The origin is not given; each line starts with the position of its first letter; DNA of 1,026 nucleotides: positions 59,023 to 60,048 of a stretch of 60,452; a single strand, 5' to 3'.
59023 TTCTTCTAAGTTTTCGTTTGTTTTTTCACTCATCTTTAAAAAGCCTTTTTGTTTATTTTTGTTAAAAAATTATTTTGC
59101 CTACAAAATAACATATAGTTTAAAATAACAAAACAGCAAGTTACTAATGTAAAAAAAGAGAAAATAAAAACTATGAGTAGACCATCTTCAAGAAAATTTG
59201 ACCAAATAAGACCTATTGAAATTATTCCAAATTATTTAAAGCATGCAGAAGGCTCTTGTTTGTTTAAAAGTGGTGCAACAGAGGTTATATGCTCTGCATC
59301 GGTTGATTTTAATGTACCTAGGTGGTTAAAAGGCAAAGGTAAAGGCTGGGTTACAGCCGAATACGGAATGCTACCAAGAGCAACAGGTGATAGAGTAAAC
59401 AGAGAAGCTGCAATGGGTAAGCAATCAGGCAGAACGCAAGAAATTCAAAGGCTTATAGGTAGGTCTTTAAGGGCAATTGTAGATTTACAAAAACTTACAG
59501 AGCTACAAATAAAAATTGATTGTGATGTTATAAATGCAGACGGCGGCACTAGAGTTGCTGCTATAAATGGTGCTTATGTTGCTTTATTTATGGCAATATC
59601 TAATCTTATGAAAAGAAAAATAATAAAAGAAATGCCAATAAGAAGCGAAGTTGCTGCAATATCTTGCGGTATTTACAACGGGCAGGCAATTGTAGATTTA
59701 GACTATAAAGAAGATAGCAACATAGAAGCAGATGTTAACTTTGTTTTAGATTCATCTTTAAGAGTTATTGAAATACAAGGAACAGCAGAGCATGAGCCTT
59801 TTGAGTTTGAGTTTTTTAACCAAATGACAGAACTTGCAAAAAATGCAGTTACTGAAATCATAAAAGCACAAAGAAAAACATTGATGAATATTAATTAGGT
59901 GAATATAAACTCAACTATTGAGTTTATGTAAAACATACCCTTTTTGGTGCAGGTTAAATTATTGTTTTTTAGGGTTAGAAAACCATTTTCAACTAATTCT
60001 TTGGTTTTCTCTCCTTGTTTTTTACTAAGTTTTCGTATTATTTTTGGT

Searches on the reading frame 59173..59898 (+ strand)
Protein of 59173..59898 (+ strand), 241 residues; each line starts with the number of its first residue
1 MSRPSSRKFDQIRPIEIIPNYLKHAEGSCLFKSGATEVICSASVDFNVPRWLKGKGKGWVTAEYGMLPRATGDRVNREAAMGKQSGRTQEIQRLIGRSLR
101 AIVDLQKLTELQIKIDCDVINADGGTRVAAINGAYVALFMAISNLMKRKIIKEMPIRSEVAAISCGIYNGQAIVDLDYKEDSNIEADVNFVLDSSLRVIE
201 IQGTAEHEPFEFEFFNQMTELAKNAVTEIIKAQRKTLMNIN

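Call 40: find_encoding_contigs(protein=window:59173-59898:+, flank=10000, max_places=3)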
Protein window:59173-59898:+ (241 aa): 7 contigs read that carry it; 3 places shown.
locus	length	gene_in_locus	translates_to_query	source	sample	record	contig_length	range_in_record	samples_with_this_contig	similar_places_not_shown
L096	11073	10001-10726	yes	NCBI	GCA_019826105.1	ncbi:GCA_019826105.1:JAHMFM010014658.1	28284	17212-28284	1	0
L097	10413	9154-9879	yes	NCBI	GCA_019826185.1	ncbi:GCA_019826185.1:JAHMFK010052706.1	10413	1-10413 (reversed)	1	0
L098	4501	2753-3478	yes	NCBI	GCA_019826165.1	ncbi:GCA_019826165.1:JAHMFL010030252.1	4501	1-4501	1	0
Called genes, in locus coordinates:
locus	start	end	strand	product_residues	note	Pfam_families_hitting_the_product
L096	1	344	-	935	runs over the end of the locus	PF12705:PDDEXK_1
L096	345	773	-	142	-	PF02367:TsaE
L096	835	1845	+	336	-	PF03486:HI0933_like (faint), PF07992:Pyr_redox_2, PF13738:Pyr_redox_3, PF00070:Pyr_redox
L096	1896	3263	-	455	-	-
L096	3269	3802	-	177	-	-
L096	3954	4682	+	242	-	PF01061:ABC2_membrane, PF12698:ABC2_membrane_3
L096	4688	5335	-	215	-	PF22175:Ogg-HhH (weak), PF00730:HhH-GPD, PF00633:HHH (weak)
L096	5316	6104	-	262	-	PF01113:DapB_N, PF05173:DapB_C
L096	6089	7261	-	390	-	PF00226:DnaJ, PF01556:DnaJ_C, PF00684:DnaJ_CXXCXGXG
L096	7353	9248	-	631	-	PF00012:HSP70, PF06723:MreB_Mbl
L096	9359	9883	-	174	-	PF01025:GrpE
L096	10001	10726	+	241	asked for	PF01138:RNase_PH, PF03725:RNase_PH_C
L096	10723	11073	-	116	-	?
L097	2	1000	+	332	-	?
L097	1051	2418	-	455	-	-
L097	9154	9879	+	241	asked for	PF01138:RNase_PH, PF03725:RNase_PH_C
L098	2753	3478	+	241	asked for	PF01138:RNase_PH, PF03725:RNase_PH_C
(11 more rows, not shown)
